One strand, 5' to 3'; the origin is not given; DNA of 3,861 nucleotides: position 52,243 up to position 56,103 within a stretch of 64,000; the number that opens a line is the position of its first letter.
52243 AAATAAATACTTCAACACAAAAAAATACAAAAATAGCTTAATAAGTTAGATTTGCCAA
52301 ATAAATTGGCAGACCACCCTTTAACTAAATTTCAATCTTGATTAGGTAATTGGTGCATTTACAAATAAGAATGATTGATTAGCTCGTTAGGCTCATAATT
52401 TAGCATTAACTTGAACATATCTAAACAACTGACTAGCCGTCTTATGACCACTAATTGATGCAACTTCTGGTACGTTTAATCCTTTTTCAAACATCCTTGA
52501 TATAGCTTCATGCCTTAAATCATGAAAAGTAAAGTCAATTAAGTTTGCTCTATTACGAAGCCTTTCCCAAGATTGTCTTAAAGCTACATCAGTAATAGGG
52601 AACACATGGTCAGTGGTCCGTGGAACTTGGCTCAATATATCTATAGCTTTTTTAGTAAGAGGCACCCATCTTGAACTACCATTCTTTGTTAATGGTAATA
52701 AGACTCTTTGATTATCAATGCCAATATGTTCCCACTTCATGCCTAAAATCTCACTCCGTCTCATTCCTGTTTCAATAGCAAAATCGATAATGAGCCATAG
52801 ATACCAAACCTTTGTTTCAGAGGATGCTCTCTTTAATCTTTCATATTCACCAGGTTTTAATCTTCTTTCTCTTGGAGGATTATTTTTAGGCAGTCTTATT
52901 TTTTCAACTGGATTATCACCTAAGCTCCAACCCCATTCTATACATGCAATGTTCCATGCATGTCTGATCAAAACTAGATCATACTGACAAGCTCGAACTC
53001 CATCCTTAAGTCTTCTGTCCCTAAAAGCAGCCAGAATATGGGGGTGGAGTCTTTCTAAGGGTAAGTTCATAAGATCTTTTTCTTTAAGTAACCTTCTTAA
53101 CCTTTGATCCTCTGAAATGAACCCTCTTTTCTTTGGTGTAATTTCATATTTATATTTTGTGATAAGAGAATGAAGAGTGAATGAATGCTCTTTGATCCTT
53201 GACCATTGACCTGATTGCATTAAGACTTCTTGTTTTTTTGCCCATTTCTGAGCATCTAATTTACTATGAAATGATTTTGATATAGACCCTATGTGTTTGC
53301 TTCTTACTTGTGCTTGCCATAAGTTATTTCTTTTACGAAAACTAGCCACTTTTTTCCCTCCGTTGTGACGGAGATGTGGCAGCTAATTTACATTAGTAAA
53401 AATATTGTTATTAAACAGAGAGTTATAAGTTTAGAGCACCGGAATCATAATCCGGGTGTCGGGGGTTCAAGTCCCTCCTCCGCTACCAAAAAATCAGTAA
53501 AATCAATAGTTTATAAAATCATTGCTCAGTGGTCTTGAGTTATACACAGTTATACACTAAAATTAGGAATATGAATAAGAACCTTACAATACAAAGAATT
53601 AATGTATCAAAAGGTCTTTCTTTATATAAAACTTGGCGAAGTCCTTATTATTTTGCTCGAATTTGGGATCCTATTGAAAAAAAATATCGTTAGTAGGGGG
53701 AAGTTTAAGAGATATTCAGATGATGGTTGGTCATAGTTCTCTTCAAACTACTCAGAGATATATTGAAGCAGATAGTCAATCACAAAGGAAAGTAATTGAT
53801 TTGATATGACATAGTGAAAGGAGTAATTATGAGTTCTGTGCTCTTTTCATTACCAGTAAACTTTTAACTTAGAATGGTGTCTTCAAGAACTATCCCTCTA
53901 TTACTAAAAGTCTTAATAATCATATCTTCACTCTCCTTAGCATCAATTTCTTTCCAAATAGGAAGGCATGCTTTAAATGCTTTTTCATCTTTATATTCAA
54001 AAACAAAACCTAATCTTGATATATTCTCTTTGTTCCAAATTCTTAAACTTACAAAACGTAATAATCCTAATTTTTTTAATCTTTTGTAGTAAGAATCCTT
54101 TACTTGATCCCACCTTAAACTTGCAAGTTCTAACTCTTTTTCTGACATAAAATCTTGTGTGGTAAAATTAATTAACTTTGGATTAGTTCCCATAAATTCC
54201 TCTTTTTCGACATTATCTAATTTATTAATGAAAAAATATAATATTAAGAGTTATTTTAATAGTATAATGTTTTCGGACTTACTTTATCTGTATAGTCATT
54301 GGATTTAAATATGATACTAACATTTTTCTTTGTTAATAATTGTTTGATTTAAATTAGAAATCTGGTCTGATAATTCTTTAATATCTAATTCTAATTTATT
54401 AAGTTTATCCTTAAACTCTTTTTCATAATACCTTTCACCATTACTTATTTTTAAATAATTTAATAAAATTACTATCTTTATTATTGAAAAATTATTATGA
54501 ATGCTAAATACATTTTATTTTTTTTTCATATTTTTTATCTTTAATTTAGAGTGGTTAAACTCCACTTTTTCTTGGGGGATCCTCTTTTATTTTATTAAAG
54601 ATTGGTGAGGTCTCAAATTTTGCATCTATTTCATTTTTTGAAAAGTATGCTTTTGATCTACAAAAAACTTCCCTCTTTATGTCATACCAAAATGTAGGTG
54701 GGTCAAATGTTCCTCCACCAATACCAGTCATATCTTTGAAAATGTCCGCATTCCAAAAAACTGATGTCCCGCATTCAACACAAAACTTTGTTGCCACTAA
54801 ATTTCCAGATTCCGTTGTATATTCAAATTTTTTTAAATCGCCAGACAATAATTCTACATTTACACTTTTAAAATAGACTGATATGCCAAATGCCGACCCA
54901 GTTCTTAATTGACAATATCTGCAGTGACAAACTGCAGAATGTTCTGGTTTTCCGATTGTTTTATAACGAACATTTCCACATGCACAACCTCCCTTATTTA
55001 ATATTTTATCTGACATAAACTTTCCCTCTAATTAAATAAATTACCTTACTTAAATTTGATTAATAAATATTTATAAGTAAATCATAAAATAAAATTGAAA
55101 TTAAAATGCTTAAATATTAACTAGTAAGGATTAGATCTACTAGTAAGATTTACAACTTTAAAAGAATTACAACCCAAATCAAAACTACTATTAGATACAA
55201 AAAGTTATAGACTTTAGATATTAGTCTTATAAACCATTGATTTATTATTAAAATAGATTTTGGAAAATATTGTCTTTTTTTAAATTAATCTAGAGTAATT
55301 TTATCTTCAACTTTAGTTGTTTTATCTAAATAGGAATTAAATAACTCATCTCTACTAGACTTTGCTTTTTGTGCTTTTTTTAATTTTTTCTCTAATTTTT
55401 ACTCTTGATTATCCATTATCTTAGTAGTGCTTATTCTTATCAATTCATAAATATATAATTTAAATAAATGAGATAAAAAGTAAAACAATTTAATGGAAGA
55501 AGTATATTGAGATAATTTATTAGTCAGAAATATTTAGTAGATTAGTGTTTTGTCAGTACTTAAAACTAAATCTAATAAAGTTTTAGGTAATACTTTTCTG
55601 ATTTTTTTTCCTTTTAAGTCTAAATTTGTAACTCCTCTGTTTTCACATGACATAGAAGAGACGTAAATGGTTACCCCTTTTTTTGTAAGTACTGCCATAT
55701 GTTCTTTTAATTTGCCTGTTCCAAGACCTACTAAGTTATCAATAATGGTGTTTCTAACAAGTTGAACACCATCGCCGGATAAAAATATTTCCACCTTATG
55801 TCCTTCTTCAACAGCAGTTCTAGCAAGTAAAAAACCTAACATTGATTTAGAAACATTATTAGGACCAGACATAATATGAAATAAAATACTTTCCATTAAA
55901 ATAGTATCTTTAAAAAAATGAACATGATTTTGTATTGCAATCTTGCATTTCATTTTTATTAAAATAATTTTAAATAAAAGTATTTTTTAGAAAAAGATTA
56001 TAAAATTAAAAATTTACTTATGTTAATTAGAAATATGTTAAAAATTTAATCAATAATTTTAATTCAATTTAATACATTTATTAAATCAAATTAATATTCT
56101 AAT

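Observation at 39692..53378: Apparently intact 13.7-kb P4-like integrative element (possible phage satellite / mobilisable island) in a streamlined AT-rich alphaproteobacterial genome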

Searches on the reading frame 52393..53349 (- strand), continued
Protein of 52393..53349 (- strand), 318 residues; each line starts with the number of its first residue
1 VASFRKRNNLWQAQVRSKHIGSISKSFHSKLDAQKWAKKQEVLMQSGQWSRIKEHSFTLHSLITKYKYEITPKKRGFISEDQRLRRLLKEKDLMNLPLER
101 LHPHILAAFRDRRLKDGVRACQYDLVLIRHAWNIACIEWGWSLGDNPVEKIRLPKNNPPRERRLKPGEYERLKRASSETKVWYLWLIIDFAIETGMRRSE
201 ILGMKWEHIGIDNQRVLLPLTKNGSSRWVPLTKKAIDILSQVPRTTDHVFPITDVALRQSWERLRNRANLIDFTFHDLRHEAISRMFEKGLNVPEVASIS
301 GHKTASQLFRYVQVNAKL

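Call 91: find_related_loci(query=A2, collection=viral_contigs, flank=10000)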
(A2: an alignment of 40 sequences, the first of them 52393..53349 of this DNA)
Query A2 (318 aa) in viral_contigs; peptide patterns used: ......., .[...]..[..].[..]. (x = any residue, [..] = any of these).
600 stretches matched a pattern (row limit reached: there are more); 571 encode a relative of the query (tblastn E <= 1e-3); the best 80 are kept; 80 distinct loci.
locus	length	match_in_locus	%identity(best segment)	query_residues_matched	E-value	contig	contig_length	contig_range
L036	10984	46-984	39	11-316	4e-63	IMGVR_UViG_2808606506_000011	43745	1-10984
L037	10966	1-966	38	1-318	7e-60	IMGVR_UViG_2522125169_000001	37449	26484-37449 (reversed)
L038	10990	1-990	39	1-311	2e-59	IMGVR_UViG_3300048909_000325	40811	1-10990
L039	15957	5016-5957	41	11-316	2e-68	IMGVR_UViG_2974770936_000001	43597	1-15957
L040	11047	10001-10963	40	1-317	2e-55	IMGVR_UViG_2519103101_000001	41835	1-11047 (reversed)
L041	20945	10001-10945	38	1-315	1e-55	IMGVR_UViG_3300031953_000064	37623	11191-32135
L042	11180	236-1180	37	1-314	3e-55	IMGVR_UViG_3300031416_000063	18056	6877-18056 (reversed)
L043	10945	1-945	38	1-314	3e-54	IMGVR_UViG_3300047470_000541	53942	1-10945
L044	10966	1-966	37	1-317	3e-54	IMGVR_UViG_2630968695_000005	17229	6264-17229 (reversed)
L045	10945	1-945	36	1-314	2e-54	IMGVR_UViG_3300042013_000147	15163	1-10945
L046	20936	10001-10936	36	1-315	2e-53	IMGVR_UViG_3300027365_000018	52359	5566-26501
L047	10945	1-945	37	1-314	4e-53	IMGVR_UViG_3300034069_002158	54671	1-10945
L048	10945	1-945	36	1-314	1e-52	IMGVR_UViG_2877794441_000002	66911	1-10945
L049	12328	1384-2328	37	1-314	9e-53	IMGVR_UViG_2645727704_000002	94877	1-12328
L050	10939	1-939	37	1-315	9e-53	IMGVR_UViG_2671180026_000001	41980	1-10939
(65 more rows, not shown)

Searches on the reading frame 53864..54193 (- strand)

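Call 10: search_protein_families(library=pfam, proteins=[window:53864-54193:-], max_evalue=0.01)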
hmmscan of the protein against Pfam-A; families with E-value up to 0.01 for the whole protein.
window:53864-54193:- (109 aa): 1 family
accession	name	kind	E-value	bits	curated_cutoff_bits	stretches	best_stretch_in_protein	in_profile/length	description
PF22388.2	DUF6974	-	5.2e-17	62.4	26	1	7-105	3-102/104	Domain of unknown function (DUF6974)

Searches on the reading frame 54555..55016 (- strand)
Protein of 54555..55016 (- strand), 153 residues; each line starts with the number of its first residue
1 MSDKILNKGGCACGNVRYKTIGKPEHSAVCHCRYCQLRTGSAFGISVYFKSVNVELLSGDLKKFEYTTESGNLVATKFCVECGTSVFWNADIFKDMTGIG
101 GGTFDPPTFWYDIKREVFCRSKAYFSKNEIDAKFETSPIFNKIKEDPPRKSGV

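Call 10: search_protein_families(library=pfam, proteins=[window:54555-55016:-], max_evalue=0.01)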
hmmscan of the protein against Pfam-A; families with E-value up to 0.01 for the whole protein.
window:54555-55016:- (153 aa): 1 family
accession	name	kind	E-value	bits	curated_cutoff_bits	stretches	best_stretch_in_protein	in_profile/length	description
PF04828.22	GFA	-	8.7e-28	97.1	24.3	1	8-120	3-114/115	Glutathione-dependent formaldehyde-activating enzyme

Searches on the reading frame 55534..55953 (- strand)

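Call 10: search_protein_families(library=pfam, proteins=[window:55534-55953:-], max_evalue=0.01)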
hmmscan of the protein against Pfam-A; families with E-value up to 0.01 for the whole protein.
window:55534-55953:- (139 aa): 2 families
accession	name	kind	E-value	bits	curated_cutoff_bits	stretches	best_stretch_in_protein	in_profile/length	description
PF02635.20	DsrE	-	3.4e-11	43.8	22.7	1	22-135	2-112/116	DsrE/DsrF-like family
PF13686.11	DrsE_2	-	0.0028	18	25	1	32-106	12-84/156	DsrE/DsrF/DrsH-like family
